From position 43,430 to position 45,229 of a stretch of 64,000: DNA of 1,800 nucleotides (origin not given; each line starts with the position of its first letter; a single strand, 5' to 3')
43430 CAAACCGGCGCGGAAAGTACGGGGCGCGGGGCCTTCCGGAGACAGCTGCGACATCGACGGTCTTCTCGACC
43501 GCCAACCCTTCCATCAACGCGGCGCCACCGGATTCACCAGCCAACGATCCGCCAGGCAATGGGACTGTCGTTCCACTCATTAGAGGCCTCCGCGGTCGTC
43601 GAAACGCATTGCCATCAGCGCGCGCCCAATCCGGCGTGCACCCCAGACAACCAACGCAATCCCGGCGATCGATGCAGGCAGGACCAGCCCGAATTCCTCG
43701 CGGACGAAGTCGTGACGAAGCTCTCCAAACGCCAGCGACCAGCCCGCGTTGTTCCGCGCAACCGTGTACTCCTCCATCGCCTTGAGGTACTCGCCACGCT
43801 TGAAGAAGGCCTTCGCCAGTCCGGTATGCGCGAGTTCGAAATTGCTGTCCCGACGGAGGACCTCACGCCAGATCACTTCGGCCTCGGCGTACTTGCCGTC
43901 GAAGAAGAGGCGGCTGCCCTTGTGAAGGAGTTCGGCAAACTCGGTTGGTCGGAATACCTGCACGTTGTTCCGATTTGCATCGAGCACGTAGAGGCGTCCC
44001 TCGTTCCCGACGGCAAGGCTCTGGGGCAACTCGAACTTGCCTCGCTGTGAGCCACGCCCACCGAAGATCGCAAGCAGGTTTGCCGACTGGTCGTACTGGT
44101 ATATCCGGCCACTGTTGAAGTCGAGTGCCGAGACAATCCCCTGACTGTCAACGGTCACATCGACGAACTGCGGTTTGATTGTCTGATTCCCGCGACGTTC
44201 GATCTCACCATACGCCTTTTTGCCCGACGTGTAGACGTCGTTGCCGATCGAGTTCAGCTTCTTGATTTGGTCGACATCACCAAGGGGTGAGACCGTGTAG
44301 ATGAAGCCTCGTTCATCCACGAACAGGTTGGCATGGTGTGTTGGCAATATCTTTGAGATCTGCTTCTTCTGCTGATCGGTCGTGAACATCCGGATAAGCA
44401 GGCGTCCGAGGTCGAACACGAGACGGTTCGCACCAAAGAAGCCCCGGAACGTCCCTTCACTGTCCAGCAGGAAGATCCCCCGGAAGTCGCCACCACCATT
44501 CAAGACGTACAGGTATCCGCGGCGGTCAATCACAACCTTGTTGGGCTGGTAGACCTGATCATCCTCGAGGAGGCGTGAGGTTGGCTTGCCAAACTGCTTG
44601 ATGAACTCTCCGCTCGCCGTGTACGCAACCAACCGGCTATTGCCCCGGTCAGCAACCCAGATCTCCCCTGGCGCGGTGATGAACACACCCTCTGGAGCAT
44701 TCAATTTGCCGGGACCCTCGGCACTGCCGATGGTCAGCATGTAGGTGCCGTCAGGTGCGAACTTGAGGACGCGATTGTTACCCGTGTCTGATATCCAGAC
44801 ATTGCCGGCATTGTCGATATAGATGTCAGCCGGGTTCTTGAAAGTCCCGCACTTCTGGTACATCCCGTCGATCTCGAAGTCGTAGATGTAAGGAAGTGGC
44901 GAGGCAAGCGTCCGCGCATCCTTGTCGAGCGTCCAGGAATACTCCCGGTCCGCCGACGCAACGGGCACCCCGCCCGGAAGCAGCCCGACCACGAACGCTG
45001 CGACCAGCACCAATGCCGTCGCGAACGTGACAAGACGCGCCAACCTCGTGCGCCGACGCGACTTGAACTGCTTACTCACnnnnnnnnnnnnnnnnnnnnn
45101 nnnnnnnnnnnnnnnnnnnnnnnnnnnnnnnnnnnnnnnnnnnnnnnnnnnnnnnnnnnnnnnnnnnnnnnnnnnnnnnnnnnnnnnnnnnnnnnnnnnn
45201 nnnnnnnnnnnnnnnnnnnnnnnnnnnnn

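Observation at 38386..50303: Eight-gene ATPase-less ABC cluster with an NHL/TPR protein, a Yip1-like protein and a DUF5696-like enzyme inserted between two permease pairs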

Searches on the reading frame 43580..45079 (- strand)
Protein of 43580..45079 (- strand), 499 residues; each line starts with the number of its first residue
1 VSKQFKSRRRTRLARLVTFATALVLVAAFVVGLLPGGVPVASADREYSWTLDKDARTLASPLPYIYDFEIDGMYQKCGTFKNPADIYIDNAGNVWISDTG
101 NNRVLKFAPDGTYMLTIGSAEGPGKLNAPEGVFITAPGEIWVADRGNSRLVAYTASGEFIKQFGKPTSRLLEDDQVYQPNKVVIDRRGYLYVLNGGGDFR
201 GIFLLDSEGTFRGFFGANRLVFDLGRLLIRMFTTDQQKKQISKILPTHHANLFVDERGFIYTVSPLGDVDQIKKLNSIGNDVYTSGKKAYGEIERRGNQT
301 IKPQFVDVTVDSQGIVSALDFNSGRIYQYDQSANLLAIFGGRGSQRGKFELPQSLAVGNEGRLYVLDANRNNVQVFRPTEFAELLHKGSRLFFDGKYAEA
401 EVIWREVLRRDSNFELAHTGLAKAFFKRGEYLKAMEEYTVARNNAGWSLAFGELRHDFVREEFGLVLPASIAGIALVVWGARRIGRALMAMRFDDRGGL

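Call 3: search_protein_families(library=pfam, proteins=[window:43580-45079:-], max_evalue=0.01)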
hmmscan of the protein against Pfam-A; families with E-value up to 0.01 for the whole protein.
window:43580-45079:- (499 aa): 11 families
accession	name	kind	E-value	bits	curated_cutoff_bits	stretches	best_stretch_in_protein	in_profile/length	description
PF01436.27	NHL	-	3.5e-20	71.4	20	2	80-107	1-28/28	NHL repeat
PF08450.18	SGL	-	2.3e-06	27.8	26.3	0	125-168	182-225/246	SMP-30/Gluconolactonase/LRE-like region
PF25021.1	TEN_NHL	-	0.00031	20.3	27.1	0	125-151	328-354/357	Teneurin NHL domain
PF13449.12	Phytase-like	-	0.00042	20.7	27.6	0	129-171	70-112/284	Esterase-like activity of phytase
PF13432.12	TPR_16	-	0.0016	19.3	32.7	1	388-441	4-57/65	Tetratricopeptide repeat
PF17170.10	DUF5128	-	0.0022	17.7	22.9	0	92-162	54-127/321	6-bladed beta-propeller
PF06739.17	SBBP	-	0.0049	17.2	20.5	0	160-192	3-28/38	Beta-propeller repeat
PF05787.19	PhoX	-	0.005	16.5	24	0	78-113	426-464/515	Alkaline phosphatase PhoX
PF07719.23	TPR_2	-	0.0063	17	27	0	417-439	3-25/34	Tetratricopeptide repeat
PF14559.12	TPR_19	-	0.0064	17.2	25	0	394-438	4-48/68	Tetratricopeptide repeat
PF07494.17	Reg_prop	-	0.0072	16.8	20.4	0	85-98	9-22/24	Two component regulator propeller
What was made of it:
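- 43580..45079 (-): g4, NHL/TPR membrane protein (499 aa). Layout: N-terminal helix or signal (aa 4-37); six-bladed NHL propeller (aa 48-378); helical TPR-like domain (aa 380-461); C-terminal transmembrane helix (aa 463-490). Pfam NHL 71.4 bits; TPR matches are below threshold (call 3).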

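Call 4: search_protein_families(library=ncbifam, proteins=[window:43580-45079:-], max_evalue=0.01)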
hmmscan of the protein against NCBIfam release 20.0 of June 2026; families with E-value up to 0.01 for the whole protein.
window:43580-45079:- (499 aa): 4 families
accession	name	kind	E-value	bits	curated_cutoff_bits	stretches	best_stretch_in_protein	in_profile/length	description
NF035926.1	scyF_NHL_VPEP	equivalog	4.8e-25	88.5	350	2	79-216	150-284/376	scytonemin biosynthesis PEP-CTERM protein ScyF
NF033206.1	ScyE_fam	subfamily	1.4e-08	34.6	80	0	125-197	6-93/333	ScyD/ScyE family protein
NF053768.1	CIS12_fam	equivalog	0.00016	20.5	860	1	298-378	39-115/715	CIS12 family contractile injection system protein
NF047780.1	LIC12708_fam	subfamily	0.0015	17.4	150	0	100-172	154-229/391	LIC_12708 family protein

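Call 58: find_homologous_proteins(query=window:43580-45079:-, max_evalue=0.00001)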
Query window:43580-45079:- (499 aa): 291 proteins with E <= 0.00001 among 8000 candidates; the best 120 are listed.
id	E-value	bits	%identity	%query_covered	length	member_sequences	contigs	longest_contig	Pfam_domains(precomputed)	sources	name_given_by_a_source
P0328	0.0e+0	1100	97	100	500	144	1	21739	PF01436.28,PF08450.19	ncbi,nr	ncbi:MAG: hypothetical protein DWI71_00030 [Chloroflexi bacterium]|nr:MAG: hypothetical protein DWI7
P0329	1.1e-265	900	80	97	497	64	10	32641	PF13449.13,PF01436.28,PF25021.2,PF08450.19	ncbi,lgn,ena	ncbi:MAG: hypothetical protein ACKO2D_13145 [Chloroflexota bacterium]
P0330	4.4e-265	898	81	94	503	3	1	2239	PF13432.13,PF01436.28,PF25021.2,PF08450.19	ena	-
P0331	8.5e-261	884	80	95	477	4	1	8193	PF13449.13,PF13432.13,PF01436.28,PF25021.2,PF08450.19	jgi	jgi:DNA-binding beta-propeller fold protein YncE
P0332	1.1e-227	775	71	94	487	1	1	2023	PF13449.13,PF24684.2,PF01436.28,PF08450.19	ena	-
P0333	1.2e-227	774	69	98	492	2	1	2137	PF13449.13,PF01436.28,PF08450.19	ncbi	-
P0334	3.4e-227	773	71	94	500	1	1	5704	PF13414.13,PF13449.13,PF01436.28,PF08450.19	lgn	-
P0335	1.9e-226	770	70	95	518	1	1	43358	PF17170.11,PF13449.13,PF01436.28,PF08450.19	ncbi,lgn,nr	ncbi:MAG: hypothetical protein HY332_03140 [Chloroflexi bacterium]|nr:hypothetical protein [Chlorofl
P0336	2.4e-226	770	70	95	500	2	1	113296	PF13449.13,PF01436.28,PF08450.19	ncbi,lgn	-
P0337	5.9e-226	769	72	92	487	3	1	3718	PF13449.13,PF24684.2,PF01436.28,PF08450.19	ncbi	-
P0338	9.1e-226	768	72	92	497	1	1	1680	PF13414.13,PF13449.13,PF01436.28,PF25021.2,PF08450.19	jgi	jgi:sugar lactone lactonase YvrE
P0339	1.3e-225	768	70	94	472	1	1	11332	PF13414.13,PF13449.13,PF01436.28,PF08450.19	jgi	jgi:DNA-binding beta-propeller fold protein YncE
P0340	1.4e-225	768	72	91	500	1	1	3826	PF13414.13,PF13449.13,PF01436.28,PF08450.19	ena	-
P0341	5.2e-224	762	70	93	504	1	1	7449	PF01436.28,PF08450.19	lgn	-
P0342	9.1e-224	762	70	94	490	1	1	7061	PF17170.11,PF13432.13,PF01436.28,PF08450.19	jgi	jgi:DNA-binding beta-propeller fold protein YncE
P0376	1.7e-188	645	60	95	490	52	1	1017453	PF13449.13,PF01436.28,PF08450.19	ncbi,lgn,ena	-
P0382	2.3e-154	533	52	91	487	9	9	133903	PF14559.13,PF13414.13,PF00515.35,PF13432.13,PF01436.28,PF07719.24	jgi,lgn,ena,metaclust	jgi:DNA-binding beta-propeller fold protein YncE|metaclust:\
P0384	3.7e-145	502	51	94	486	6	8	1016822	PF14559.13,PF13414.13,PF01436.28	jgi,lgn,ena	jgi:hypothetical protein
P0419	1.7e-109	385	43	87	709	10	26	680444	PF04893.23,PF01436.28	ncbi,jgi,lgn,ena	jgi:Gluconolactonase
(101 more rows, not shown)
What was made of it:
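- NHL-Yip1 fusion proteins make up about 45 of the 120 best NHL/TPR homologues (call 58).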

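Call 59: find_encoding_contigs(protein=P0419, flank=10000, max_places=2)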
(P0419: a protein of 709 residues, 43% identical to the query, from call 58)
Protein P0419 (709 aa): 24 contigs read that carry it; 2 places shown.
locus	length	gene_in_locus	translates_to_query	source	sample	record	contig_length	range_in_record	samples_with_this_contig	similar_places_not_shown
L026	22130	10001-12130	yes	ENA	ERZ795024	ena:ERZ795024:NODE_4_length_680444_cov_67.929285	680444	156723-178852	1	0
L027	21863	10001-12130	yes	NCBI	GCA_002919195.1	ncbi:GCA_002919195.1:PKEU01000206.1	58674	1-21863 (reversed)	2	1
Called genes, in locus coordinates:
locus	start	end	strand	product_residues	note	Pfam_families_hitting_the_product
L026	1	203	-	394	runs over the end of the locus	PF07690:MFS_1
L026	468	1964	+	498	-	PF13517:FG-GAP_3 (faint)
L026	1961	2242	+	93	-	PF00708:Acylphosphatase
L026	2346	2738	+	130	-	PF12670:DUF3792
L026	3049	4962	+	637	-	PF14238:DUF4340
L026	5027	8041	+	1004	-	PF01547:SBP_bac_1, PF13416:SBP_bac_8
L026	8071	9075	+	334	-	PF00528:BPD_transp_1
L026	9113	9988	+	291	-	PF00528:BPD_transp_1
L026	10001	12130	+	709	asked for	PF01436:NHL (faint), PF04893:Yip1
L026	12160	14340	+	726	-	PF18952:DUF5696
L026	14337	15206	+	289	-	PF00528:BPD_transp_1 (weak)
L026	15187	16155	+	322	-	PF00528:BPD_transp_1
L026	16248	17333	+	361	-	PF01408:GFO_IDH_MocA, PF22725:GFO_IDH_MocA_C3, PF02894:GFO_IDH_MocA_C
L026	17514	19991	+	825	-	PF00515:TPR_1 (faint), PF07719:TPR_2 (faint), PF12895:ANAPC3 (faint), PF13181:TPR_8 (faint), PF13424:TPR_12 (faint), PF13428:TPR_14 (faint), PF13432:TPR_16 (faint), PF14559:TPR_19 (faint), +4 more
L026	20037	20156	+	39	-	-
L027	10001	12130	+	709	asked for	PF01436:NHL (faint), PF04893:Yip1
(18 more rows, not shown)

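Call 60: find_encoding_contigs(protein=P0384, flank=10000, max_places=1)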
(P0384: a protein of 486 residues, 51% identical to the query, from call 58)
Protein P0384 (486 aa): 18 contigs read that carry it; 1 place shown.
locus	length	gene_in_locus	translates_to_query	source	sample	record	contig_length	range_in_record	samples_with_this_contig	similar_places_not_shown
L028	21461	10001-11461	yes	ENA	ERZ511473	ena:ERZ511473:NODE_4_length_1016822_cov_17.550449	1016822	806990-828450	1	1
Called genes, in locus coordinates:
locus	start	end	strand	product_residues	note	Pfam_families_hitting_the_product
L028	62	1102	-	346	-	PF01078:Mg_chelatase (faint), PF05496:RuvB_N, PF13191:AAA_16 (weak), PF00004:AAA, PF07728:AAA_5, PF17864:AAA_lid_4, PF05491:WHD_RuvB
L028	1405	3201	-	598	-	PF02776:TPP_enzyme_N, PF00205:TPP_enzyme_M, PF02775:TPP_enzyme_C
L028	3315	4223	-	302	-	PF01261:AP_endonuc_2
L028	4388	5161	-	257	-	PF00106:adh_short, PF08659:KR, PF13561:adh_short_C2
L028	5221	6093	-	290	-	-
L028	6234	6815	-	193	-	PF01330:RuvA_N, PF02371:Transposase_20 (faint), PF00633:HHH (faint), PF14520:HHH_5, PF07499:RuvA_C (weak)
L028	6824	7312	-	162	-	PF02075:RuvC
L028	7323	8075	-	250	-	PF20772:TACO1_YebC_N, PF01709:Transcrip_reg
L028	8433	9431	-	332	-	PF13473:Cupredoxin_1 (faint), PF00127:Copper-bind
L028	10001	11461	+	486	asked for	PF01436:NHL (weak), PF13414:TPR_11 (weak), PF14559:TPR_19 (weak)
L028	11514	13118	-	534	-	PF01293:PEPCK_ATP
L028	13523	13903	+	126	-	PF12973:Cupin_7 (weak), PF07883:Cupin_2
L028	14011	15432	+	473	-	PF01547:SBP_bac_1, PF13416:SBP_bac_8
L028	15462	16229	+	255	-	PF00106:adh_short, PF08659:KR, PF23441:SDR (faint), PF01370:Epimerase, PF13561:adh_short_C2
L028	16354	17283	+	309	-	PF01547:SBP_bac_1, PF13416:SBP_bac_8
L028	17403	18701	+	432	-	PF00155:Aminotran_1_2 (weak), PF01041:DegT_DnrJ_EryC1, PF01212:Beta_elim_lyase (weak)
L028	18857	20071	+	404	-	-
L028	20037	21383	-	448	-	PF13098:Thioredoxin_2, PF13905:Thioredoxin_8 (weak), PF25021:TEN_NHL (faint), PF01436:NHL (faint)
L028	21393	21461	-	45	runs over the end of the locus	-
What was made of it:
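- A 51%-identical NHL/TPR gene exists alone, away from any module (L028, call 60).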

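Call 69: predict_structure(alignment_id=A5)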
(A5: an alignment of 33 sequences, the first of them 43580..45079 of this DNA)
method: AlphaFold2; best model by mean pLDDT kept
length: 499 residues; sequences in the alignment: 33
mean_pLDDT: 87.3   pTM: 0.79
mean pLDDT of the five models: 87.3, 86.7, 85.6, 85.5, 85.0
residues with pLDDT >= 90: 323; 70-90: 123; 50-70: 38; < 50: 15
segments of 3 or more residues with pLDDT < 50: 1-5, 39-44, 497-499
pLDDT, mean of each block of 10 residues (from residue 1): 48 67 78 58 61 82 93 93 96 97 97 93 94 95 96 96 89 81 93 83 92 84 75 73 69 92 89 92 85 86 94 95 94 92 90 95 96 96 94 95 94 88 95 96 93 94 93 96 90 54
secondary structure, 60 per line:
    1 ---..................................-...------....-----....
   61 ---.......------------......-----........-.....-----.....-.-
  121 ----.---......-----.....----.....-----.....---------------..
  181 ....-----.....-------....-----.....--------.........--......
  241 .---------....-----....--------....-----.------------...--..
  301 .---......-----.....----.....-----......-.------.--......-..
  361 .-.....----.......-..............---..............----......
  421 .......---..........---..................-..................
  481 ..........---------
elements in order: H4-37 E48-51 E57-60 E64-70 E83-88 E94-98 E103-107 E113-117 E129-134 E140-144 E149-153 E159-163 E179-184 E190-194 E202-205 E211-215 H224-232 H235-241 E251-254 E260-263 E272-275 E294-296 E299-301 E305-310 E316-320 E325-329 E335-340 E352-357 E363-367 E372-378 H380-393 H397-410 H415-427 H431-440 H444-461 H463-490
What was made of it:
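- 43580..45079 (-): AF2 model pLDDT 87.3 (call 69).
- On NHL-repeat six-bladed beta-propeller: The AF2 model shows a propeller at aa 48-378 (call 69).
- On TPR repeat domain: The AF2 model shows paired helices at aa 380-461 (call 69).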

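Call 71: fold_search(model_id=the predicted structure, library=pdb)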
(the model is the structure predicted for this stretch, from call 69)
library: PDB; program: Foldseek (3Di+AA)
matches with E <= 10: 1538; with E <= 0.001: 507
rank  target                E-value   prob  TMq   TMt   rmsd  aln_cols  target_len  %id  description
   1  8j72_B                1.3e-21  1.00  0.47  0.82   4.5       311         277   22  Crystal structure of mammalian Trim71 in complex with lncRNA Trincr1 (released 2024-03-06)
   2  8j72_A                1.0e-20  1.00  0.47  0.82   4.4       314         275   22  Crystal structure of mammalian Trim71 in complex with lncRNA Trincr1 (released 2024-03-06)
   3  6fq3_A                1.7e-20  1.00  0.49  0.62   4.1       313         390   22  Crystal structure of Danio rerio Lin41 filamin-NHL domains in complex with lin-29A 5'UTR 13mer RNA (released 2018-05-09)
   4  9jur                  2.2e-20  1.00  0.47  0.80   5.1       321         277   21  Crystal Structure of NHL domain of human E3 ubiquitin-protein ligase TRIM71 (released 2025-04-30)
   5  7qrx_A                1.3e-19  1.00  0.47  0.80   5.1       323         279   22  Crystal structure of NHL domain of TRIM71 (released 2022-05-04)
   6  6xg7                  2.2e-19  1.00  0.48  0.81   4.2       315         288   22  1.3 A Resolution Structure of the of the NHL Repeat Region of D. melanogaster Thin (released 2020-12-16)
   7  6fpt_B                1.0e-18  1.00  0.49  0.61   4.6       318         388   22  Crystal structure of Danio rerio Lin41 filamin-NHL domains (released 2018-05-09)
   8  6d69                  1.9e-18  1.00  0.48  0.80   4.2       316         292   22  Crystal Structure of the NHL Repeat Region of D. melanogaster Thin (released 2019-04-24)
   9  6fpt_A                5.7e-18  1.00  0.48  0.61   4.5       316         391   22  Crystal structure of Danio rerio Lin41 filamin-NHL domains (released 2018-05-09)
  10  7b2r_A                1.2e-16  1.00  0.47  0.83   4.8       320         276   20  Crystal structure of NHL domain of TRIM2 (released 2021-01-13)
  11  7qrw                  1.3e-16  1.00  0.47  0.82   4.6       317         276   20  Crystal structure of NHL domain of TRIM3 (released 2022-05-04)
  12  7qrv_D                1.4e-16  1.00  0.48  0.82   4.8       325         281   20  Crystal structure of NHL domain of TRIM2 (full C-terminal) (released 2022-05-04)
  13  7qrv_B                3.0e-16  1.00  0.48  0.83   4.6       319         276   21  Crystal structure of NHL domain of TRIM2 (full C-terminal) (released 2022-05-04)
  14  7b96_A                3.2e-16  1.00  0.48  0.82   5.0       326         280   20  NHL domain of human TRIM2 (released 2022-01-12)
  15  7b2r_B                5.2e-16  1.00  0.47  0.83   4.7       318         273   20  Crystal structure of NHL domain of TRIM2 (released 2021-01-13)
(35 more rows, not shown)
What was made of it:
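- On NHL-repeat six-bladed beta-propeller: Foldseek matches TRIM71/Lin41/Brat NHL domains at target-normalised TM about 0.8 (call 71).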

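Call 75: find_encoding_contigs(protein=P0376, flank=10000, max_places=1)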
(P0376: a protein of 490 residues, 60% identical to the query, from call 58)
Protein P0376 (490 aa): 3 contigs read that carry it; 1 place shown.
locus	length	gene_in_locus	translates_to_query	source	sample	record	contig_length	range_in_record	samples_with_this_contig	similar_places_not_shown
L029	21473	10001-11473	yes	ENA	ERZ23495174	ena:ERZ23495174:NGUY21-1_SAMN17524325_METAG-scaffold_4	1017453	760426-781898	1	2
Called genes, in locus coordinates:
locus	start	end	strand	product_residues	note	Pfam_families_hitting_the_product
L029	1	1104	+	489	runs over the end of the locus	PF00884:Sulfatase, PF01663:Phosphodiest (faint), PF16347:SGSH_C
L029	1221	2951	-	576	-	PF00496:SBP_bac_5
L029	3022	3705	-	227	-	-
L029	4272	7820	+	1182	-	PF01547:SBP_bac_1, PF13416:SBP_bac_8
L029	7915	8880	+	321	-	PF00528:BPD_transp_1 (faint)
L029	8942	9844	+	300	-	PF00528:BPD_transp_1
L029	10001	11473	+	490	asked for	PF08450:SGL (faint), PF13449:Phytase-like (faint), PF01436:NHL (faint)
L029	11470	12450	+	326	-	PF04893:Yip1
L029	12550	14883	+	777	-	PF18952:DUF5696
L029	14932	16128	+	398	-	PF00528:BPD_transp_1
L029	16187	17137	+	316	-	PF00528:BPD_transp_1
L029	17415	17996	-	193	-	-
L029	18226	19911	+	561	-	PF00753:Lactamase_B, PF23023:Anti-Pycsar_Apyc1 (faint), PF12706:Lactamase_B_2, PF22505:RNase_J_b_CASP, PF07521:RMMBL, PF17770:RNase_J_C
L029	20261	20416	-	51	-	-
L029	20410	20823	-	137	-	-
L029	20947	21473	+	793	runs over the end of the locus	PF17854:FtsK_alpha, PF01580:FtsK_SpoIIIE, PF09397:FtsK_gamma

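Call 76: find_encoding_contigs(protein=P0382, flank=10000, max_places=1)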
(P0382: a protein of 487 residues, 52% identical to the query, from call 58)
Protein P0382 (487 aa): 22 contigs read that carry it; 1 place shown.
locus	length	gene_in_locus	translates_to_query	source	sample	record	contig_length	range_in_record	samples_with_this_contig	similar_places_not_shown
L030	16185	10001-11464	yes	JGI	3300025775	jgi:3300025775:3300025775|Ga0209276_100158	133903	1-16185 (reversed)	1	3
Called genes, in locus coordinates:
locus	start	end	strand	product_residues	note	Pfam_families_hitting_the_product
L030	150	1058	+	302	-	-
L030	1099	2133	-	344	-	-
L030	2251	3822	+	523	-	PF00496:SBP_bac_5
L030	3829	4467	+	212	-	-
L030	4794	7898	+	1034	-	PF01547:SBP_bac_1, PF13416:SBP_bac_8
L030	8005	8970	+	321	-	PF00528:BPD_transp_1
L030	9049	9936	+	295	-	PF00528:BPD_transp_1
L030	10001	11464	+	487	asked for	PF01436:NHL (faint), PF00515:TPR_1 (faint), PF07719:TPR_2 (faint), PF13414:TPR_11 (weak), PF13432:TPR_16 (faint), PF14559:TPR_19 (faint)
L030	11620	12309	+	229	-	PF04893:Yip1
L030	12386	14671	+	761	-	PF18952:DUF5696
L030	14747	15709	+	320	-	PF00528:BPD_transp_1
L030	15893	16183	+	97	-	?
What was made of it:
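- Seeding from NHL/TPR instead of DUF5696 again finds the module in 3 of 4 look-ups (calls 59, 75, 76).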
